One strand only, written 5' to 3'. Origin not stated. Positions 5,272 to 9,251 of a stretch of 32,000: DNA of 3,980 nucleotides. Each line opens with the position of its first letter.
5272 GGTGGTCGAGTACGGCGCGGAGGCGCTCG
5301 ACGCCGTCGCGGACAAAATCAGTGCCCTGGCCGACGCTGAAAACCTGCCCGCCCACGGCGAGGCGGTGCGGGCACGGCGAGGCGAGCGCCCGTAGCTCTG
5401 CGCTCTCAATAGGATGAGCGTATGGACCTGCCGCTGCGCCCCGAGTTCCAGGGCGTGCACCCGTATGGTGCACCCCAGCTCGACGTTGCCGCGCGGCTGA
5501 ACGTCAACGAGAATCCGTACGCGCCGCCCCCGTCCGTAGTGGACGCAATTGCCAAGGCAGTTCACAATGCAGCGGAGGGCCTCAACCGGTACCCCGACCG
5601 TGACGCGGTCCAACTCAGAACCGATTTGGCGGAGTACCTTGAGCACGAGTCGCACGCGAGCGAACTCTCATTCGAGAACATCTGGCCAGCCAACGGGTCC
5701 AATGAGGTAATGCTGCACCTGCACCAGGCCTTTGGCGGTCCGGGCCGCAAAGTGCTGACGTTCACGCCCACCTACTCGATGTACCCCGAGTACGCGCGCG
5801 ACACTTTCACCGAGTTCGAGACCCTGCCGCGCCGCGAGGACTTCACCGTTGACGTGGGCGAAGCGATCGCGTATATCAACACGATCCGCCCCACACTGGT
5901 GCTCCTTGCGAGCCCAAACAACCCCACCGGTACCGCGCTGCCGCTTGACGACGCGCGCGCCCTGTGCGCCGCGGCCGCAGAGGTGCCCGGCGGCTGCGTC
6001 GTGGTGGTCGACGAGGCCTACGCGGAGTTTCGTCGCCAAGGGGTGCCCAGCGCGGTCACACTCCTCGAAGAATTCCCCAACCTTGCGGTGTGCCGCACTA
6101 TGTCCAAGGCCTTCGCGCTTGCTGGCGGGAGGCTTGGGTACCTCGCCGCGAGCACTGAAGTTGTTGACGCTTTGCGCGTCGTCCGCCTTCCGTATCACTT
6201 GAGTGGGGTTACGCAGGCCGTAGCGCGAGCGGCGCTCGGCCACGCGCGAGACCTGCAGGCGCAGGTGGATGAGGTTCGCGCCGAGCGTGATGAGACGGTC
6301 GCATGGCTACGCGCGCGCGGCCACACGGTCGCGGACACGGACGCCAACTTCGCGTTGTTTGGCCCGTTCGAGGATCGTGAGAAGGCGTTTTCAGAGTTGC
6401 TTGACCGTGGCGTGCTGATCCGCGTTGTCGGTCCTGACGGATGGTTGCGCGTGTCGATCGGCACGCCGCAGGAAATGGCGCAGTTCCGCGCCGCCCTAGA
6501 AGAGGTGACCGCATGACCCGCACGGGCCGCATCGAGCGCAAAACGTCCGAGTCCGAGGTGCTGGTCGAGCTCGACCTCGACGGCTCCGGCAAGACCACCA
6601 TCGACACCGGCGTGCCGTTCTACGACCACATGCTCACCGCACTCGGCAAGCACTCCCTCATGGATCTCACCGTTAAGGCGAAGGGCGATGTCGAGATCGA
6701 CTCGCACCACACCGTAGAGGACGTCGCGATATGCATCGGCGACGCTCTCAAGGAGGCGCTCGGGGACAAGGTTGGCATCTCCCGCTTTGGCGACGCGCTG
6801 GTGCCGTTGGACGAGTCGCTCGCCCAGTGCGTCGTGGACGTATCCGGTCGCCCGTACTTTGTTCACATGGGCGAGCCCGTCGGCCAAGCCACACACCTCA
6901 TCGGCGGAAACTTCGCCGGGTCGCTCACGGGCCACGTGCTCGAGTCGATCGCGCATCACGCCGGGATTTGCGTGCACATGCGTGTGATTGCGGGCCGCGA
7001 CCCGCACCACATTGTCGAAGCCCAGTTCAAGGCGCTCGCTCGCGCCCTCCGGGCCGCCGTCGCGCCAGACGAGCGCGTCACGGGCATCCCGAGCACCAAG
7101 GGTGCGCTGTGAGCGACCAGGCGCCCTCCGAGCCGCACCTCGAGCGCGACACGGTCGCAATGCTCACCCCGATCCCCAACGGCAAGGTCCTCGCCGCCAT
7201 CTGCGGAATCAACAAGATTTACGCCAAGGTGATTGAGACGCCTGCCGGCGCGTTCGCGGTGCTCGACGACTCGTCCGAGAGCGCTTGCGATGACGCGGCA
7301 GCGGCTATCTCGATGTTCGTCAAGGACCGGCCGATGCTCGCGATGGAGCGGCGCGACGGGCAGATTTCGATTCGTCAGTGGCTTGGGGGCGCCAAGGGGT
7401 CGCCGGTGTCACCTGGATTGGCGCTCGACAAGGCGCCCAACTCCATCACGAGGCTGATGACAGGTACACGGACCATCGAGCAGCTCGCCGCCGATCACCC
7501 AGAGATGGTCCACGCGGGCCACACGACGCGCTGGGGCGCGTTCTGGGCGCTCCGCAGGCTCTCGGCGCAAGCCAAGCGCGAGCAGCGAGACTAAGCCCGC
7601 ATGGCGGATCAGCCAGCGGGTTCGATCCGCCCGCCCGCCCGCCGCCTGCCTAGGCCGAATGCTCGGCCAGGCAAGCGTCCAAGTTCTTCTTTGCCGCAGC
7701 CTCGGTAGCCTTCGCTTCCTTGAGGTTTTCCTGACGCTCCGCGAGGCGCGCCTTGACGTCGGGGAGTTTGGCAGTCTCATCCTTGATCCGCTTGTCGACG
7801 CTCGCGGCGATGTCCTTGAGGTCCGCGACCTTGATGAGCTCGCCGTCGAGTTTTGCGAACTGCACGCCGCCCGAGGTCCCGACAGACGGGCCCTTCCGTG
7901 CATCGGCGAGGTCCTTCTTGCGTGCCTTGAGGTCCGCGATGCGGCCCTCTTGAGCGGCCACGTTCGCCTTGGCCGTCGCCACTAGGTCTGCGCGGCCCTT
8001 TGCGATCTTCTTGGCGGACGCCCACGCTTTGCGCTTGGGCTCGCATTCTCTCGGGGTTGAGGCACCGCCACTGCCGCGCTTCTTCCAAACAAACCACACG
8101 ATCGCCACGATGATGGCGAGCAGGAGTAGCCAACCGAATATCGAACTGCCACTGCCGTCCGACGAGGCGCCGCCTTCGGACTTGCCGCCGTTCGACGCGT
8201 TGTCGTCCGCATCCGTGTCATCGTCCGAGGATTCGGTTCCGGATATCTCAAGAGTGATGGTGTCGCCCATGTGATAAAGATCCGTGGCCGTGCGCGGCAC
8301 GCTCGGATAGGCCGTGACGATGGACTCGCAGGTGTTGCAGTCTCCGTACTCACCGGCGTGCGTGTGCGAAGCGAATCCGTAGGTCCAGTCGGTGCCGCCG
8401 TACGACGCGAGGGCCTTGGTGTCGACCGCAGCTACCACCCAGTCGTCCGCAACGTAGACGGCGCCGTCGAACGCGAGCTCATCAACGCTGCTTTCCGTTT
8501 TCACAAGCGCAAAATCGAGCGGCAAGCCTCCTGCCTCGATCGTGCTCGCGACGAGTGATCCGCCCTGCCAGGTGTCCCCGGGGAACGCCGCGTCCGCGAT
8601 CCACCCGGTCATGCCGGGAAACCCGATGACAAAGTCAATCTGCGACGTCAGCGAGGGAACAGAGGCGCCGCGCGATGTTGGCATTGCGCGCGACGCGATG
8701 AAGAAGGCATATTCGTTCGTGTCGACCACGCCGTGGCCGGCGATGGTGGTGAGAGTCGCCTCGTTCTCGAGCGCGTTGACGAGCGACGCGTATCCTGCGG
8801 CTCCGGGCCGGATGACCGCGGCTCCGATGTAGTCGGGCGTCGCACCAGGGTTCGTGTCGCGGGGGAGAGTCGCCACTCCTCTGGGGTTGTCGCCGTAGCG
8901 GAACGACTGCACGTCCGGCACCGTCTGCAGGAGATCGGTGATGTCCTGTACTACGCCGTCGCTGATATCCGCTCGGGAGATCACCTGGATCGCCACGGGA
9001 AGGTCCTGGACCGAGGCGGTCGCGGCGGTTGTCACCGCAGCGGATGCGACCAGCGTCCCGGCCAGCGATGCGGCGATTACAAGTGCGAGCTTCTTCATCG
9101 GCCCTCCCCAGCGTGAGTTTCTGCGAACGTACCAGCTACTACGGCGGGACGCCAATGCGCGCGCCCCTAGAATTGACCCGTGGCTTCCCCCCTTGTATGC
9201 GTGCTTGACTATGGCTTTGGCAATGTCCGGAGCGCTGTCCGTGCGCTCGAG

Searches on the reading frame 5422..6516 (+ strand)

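Call 58: search_protein_families(library=pfam, proteins=[window:5422-6516:+], max_evalue=0.001)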
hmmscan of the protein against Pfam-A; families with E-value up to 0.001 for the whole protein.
window:5422-6516:+ (364 aa): 1 family
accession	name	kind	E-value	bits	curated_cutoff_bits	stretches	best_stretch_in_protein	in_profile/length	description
PF00155.27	Aminotran_1_2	-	2.5e-62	211.6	19.7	1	25-358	5-360/361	Aminotransferase class I and II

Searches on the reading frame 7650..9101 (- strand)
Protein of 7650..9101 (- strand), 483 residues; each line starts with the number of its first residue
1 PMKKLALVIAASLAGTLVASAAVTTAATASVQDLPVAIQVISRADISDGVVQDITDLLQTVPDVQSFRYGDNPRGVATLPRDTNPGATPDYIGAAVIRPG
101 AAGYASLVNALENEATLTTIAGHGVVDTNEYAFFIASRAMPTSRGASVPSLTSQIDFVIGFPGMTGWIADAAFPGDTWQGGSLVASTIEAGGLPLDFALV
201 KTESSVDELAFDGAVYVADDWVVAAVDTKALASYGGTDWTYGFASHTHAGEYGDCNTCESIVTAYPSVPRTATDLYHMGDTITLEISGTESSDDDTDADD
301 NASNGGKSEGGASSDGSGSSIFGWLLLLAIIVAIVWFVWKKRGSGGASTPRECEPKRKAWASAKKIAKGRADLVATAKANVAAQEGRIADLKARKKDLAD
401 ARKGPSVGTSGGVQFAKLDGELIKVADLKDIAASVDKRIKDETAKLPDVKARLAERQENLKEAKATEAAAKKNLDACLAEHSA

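Call 58: search_protein_families(library=pfam, proteins=[window:7650-9101:-], max_evalue=0.001)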
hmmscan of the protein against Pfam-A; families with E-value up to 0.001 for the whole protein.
window:7650-9101:- (483 aa): 1 family
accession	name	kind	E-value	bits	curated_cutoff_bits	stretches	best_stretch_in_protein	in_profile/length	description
PF07715.20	Plug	-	2.3e-05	25.3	23.9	1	31-72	2-44/107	TonB-dependent Receptor Plug Domain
